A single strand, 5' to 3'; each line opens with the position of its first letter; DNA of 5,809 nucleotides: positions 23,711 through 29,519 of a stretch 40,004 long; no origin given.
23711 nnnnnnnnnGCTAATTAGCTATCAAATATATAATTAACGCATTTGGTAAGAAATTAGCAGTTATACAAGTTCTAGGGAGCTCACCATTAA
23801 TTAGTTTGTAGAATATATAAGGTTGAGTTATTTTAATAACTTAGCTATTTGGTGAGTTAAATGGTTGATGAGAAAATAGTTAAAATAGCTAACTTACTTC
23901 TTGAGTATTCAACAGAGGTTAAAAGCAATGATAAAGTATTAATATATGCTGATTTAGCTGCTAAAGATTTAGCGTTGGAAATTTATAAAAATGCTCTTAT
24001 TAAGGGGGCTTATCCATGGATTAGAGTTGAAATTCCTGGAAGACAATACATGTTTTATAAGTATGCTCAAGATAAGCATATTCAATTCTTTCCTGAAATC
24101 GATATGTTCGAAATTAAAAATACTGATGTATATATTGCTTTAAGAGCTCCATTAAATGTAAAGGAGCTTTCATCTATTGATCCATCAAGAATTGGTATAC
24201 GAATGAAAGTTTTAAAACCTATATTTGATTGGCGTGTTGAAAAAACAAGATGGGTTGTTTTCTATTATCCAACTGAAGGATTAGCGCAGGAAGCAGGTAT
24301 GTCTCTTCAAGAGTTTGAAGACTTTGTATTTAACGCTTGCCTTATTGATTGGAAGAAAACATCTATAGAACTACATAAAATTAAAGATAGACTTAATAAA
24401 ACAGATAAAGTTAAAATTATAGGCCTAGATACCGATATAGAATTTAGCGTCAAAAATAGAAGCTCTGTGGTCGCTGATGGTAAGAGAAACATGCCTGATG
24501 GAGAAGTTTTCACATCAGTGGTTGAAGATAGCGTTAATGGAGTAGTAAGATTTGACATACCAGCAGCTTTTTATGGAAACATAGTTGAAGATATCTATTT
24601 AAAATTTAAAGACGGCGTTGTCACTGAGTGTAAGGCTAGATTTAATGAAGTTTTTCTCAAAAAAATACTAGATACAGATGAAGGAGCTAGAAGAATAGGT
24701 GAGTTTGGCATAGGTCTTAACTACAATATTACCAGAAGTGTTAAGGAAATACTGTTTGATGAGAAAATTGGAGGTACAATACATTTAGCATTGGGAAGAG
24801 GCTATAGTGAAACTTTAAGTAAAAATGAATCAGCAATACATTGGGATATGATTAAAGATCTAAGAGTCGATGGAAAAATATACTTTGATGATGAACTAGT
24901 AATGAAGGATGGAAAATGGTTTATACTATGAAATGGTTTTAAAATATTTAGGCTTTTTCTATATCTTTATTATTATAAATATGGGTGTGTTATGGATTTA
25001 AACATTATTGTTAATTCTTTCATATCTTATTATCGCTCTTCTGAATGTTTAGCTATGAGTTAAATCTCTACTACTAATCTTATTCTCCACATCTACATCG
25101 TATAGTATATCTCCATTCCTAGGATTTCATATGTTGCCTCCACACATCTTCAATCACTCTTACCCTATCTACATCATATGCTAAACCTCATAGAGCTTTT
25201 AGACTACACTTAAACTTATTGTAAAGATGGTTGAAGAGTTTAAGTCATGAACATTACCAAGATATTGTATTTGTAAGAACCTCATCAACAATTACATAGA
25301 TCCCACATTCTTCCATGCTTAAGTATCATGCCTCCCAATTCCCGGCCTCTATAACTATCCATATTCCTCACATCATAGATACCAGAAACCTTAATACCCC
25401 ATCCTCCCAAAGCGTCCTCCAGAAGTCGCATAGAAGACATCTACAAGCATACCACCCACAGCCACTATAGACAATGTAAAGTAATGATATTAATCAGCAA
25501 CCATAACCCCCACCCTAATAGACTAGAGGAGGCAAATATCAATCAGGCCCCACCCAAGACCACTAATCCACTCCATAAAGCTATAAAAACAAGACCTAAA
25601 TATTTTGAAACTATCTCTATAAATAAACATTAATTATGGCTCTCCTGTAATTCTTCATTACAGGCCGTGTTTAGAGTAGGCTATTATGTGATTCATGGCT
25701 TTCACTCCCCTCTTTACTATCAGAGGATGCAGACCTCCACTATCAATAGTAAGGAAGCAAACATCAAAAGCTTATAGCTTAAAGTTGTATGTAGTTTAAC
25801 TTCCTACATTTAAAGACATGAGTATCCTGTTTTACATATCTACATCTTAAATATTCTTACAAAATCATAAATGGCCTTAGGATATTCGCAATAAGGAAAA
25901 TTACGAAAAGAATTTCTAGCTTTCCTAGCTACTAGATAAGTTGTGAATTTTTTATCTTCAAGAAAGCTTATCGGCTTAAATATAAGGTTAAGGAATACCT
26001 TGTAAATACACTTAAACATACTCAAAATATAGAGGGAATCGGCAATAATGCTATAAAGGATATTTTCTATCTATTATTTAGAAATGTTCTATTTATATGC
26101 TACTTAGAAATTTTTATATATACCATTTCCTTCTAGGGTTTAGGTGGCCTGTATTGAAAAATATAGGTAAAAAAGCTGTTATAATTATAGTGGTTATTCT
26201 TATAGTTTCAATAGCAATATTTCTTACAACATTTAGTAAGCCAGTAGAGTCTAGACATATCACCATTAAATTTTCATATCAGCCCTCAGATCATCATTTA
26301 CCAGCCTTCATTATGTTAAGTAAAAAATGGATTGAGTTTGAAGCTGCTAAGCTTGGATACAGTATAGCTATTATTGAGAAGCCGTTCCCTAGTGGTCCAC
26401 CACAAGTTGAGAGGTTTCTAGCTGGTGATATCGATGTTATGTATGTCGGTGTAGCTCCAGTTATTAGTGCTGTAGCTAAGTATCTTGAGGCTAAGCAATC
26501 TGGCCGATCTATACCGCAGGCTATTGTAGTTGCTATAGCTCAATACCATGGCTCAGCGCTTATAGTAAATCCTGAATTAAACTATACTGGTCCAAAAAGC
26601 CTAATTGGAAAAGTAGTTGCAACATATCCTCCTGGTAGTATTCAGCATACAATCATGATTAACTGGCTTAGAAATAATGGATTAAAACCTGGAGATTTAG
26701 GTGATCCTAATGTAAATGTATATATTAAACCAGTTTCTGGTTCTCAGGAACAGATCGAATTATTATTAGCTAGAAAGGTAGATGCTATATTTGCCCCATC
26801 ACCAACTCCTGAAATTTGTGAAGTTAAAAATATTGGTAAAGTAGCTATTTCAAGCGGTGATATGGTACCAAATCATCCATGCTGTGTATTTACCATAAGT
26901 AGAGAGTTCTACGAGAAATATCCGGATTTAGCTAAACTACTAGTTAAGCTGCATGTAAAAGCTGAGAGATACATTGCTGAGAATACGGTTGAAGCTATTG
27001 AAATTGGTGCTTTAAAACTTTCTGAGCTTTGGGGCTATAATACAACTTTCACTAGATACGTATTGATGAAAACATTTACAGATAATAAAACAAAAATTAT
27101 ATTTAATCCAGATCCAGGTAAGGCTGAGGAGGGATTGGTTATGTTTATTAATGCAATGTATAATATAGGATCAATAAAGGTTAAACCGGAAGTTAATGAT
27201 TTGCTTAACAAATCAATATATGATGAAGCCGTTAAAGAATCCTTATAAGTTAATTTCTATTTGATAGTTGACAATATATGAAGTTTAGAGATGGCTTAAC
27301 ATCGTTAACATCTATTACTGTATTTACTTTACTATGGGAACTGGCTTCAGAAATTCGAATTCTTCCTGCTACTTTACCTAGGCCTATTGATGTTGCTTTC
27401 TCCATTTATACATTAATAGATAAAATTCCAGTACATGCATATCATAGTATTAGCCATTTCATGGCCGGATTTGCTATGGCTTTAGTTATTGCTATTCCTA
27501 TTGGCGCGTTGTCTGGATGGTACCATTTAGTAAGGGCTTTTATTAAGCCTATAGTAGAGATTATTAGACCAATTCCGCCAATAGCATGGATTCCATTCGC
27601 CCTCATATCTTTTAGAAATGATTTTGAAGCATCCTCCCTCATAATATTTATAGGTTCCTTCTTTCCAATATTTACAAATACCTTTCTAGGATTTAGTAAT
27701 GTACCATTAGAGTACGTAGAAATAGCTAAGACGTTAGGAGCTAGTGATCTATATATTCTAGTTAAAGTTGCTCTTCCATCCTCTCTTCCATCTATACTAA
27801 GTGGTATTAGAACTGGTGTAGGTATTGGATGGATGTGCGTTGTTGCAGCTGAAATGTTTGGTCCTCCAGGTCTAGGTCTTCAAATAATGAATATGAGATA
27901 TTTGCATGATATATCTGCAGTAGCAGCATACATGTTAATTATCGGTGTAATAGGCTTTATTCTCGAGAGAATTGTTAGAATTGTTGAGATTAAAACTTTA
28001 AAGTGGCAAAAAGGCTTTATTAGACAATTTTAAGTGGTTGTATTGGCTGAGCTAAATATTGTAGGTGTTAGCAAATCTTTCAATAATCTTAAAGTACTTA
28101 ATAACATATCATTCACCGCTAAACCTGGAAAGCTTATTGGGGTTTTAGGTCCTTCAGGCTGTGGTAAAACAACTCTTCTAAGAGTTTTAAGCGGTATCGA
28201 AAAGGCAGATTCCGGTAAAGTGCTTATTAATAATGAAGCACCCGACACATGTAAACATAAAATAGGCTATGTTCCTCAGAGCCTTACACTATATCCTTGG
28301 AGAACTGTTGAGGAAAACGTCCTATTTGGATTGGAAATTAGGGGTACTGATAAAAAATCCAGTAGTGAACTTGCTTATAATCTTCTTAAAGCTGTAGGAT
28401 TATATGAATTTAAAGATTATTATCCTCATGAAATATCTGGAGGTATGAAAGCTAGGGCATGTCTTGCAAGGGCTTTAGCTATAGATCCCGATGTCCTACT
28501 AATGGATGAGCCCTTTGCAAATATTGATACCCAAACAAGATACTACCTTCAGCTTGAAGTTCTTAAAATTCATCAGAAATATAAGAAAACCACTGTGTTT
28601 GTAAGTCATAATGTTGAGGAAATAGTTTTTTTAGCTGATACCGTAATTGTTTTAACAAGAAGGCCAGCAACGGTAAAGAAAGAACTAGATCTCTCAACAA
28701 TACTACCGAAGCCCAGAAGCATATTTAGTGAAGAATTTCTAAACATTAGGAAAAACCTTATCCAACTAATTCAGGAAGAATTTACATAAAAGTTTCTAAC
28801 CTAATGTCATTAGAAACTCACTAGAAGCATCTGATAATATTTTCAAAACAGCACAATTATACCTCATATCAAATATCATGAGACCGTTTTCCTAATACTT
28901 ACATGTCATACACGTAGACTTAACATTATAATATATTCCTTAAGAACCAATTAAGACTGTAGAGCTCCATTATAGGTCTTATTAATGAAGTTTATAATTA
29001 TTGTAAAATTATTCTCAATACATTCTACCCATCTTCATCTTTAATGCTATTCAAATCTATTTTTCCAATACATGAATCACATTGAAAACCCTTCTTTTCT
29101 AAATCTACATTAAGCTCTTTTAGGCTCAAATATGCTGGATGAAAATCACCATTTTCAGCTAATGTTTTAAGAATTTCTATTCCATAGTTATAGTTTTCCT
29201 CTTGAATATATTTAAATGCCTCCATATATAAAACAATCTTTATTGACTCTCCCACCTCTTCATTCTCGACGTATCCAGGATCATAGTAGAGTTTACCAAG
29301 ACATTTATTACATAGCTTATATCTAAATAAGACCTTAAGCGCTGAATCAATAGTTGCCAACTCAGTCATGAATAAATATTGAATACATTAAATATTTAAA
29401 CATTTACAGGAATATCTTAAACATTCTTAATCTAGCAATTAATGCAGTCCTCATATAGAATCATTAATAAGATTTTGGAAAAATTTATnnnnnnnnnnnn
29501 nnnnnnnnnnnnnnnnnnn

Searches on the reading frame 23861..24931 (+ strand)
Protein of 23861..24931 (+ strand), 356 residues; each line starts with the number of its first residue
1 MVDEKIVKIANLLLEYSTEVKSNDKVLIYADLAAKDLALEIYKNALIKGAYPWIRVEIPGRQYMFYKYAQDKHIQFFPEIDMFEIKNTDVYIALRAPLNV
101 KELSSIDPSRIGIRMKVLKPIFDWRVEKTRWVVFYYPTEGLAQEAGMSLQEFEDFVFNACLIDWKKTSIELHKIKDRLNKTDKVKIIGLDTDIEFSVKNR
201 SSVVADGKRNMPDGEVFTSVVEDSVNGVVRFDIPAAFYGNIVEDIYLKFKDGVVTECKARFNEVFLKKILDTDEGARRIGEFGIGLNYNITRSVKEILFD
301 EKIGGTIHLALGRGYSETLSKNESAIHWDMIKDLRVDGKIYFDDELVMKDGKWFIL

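Call 14: search_protein_families(library=pfam, proteins=[window:23861-24931:+], max_evalue=0.0001)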
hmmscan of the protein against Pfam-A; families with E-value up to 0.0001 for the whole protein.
window:23861-24931:+ (356 aa): 1 family
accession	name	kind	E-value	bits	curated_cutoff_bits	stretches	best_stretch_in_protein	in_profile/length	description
PF02073.20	Peptidase_M29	-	1.2e-70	238.8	27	1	3-353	2-406/406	Thermophilic metalloprotease (M29)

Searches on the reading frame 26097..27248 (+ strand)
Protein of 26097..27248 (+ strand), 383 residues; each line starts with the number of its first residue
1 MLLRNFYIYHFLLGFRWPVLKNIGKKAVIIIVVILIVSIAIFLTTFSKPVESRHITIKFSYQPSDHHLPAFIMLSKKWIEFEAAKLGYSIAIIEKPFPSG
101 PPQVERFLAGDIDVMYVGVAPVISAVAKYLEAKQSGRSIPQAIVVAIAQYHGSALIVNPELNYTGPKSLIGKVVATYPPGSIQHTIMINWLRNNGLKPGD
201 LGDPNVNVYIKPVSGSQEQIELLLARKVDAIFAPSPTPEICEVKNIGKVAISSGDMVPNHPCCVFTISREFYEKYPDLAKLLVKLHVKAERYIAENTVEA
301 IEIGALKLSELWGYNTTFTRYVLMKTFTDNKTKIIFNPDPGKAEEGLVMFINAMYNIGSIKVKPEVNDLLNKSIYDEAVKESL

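Call 14: search_protein_families(library=pfam, proteins=[window:26097-27248:+], max_evalue=0.0001)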
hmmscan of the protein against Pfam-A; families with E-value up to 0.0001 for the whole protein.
window:26097-27248:+ (383 aa): 1 family
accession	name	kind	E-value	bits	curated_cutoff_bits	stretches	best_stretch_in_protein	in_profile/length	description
PF13379.11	NMT1_2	-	1.5e-24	87.6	24.7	1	57-296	8-241/252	NMT1-like family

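Call 93: search_protein_families(library=ncbifam, proteins=[window:26097-27248:+], max_evalue=1e-10)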
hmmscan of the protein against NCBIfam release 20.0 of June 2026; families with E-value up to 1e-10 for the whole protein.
window:26097-27248:+ (383 aa): 2 families
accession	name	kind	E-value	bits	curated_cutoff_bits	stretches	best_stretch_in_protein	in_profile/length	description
TIGR01728.1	SsuA_fam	subfamily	1.3e-25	90.3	163.5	1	57-375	1-289/290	aliphatic sulfonate ABC transporter substrate-binding protein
NF040735.1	SBP_SaoX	equivalog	1.5e-13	50.6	300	1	105-377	44-294/330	ABC transporter substrate-binding subunit SaoX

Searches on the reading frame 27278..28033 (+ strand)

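Call 93: search_protein_families(library=ncbifam, proteins=[window:27278-28033:+], max_evalue=1e-10)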
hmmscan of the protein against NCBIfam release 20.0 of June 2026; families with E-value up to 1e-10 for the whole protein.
window:27278-28033:+ (251 aa): 6 families
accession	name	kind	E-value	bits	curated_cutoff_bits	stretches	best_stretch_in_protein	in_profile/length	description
NF040733.1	ABC_perm_U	equivalog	1.1e-40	139.7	295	1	6-244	8-249/251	ABC transporter permease subunit SaoP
TIGR01183.1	ntrB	equivalog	6.5e-34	117.4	209.05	1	55-234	20-200/202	nitrate ABC transporter permease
NF007545.0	PRK10160.1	equivalog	1.5e-30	106.5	342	1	11-243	30-270/275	taurine ABC transporter permease TauC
NF008470.0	PRK11365.1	equivalog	9.1e-26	90.8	347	1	18-247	23-256/263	aliphatic sulfonate ABC transporter permease SsuC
TIGR03416.1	ABC_choXWV_perm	equivalog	2e-15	57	363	1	56-233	90-267/267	choline ABC transporter permease subunit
NF008196.0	PRK10952.1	equivalog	2.1e-11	43.2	439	1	58-235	150-327/356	glycine betaine/L-proline ABC transporter permease ProW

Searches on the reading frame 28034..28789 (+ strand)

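Call 93: search_protein_families(library=ncbifam, proteins=[window:28034-28789:+], max_evalue=1e-10)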
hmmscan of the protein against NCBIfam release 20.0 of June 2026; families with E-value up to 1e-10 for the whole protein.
window:28034-28789:+ (251 aa): 174 families (the best 25 are shown)
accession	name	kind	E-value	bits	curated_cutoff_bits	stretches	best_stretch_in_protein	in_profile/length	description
NF040729.1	ABC_ATP_SaoA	equivalog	9.2e-62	208.7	360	1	7-248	2-245/248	ABC transporter ATP-binding protein SaoA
TIGR03265.1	PhnT2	equivalog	1.5e-57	195.5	457.7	1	6-237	4-236/353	putative 2-aminoethylphosphonate ABC transporter ATP-binding protein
TIGR00968.1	3a0106s01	subfamily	6e-57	192.9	342.75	1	9-237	3-232/237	sulfate ABC transporter ATP-binding protein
NF008421.0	PRK11248.1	equivalog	1.6e-53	181.8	357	1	7-221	2-216/255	taurine ABC transporter ATP-binding subunit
TIGR01186.1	proV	subfamily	8.5e-53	179.7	326.6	1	20-237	7-231/363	betaine/proline/choline family ABC transporter ATP-binding protein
NF040840.2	tungstate_WtpC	equivalog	4.6e-51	174.1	440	1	7-244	2-238/347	tungstate ABC transporter ATP-binding protein WtpC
NF006987.0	PRK09452.1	equivalog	2.6e-50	171.2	482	1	7-236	18-248/378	spermidine/putrescine ABC transporter ATP-binding protein PotA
NF008105.0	PRK10851.1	equivalog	6e-50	169.9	502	1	7-237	3-238/362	sulfate/thiosulfate ABC transporter ATP-binding protein CysA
NF043075.1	MMSYN1_0197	equivalog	3.1e-49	167.8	550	1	7-235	3-232/341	spermidine/putrescine ABC transporter ATP-binding protein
NF008653.0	PRK11650.1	subfamily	8e-48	163.3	432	1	5-236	2-235/357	sn-glycerol-3-phosphate ABC transporter ATP-binding protein UgpC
TIGR01187.1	potA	subfamily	7.2e-47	160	355.6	1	37-236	1-201/325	polyamine ABC transporter ATP-binding protein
TIGR03415.1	ABC_choXWV_ATP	equivalog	1.8e-46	158.9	483.75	1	22-236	40-265/382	choline ABC transporter ATP-binding protein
NF008513.0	PRK11432.1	equivalog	2.1e-45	155.2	496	1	10-236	10-237/351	ferric ABC transporter ATP-binding protein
TIGR01184.1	ntrCD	subfamily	2.4e-45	154.9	291.8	1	22-229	1-209/230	nitrate ABC transporter ATP-binding protein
TIGR03258.1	PhnT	equivalog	3.3e-45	154.7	499.15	1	14-237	16-241/359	2-aminoethylphosphonate ABC transport system ATP-binding subunit PhnT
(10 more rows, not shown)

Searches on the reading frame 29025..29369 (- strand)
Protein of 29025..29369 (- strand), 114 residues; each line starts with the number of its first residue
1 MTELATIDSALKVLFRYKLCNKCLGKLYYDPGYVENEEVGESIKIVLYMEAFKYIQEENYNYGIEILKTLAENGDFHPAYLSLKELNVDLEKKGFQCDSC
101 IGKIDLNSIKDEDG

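Call 4: search_protein_families(library=pfam, proteins=[window:29025-29369:-], max_evalue=0.01)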
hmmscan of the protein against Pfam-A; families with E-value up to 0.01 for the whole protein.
window:29025-29369:- (114 aa): 0 families

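Call 5: search_protein_families(library=ncbifam, proteins=[window:29025-29369:-], max_evalue=0.01)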
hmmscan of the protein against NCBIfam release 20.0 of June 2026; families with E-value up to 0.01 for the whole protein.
window:29025-29369:- (114 aa): 2 families
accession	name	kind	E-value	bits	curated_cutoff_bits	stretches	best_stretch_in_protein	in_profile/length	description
NF011139.0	PRK14554.1-5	equivalog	5.3e-09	35.4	428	1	6-104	8-104/360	pseudouridylate synthase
TIGR01213.2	pseudo_Pus10arc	equivalog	1.6e-06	27.2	200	1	10-105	3-65/402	tRNA pseudouridine(54/55) synthase Pus10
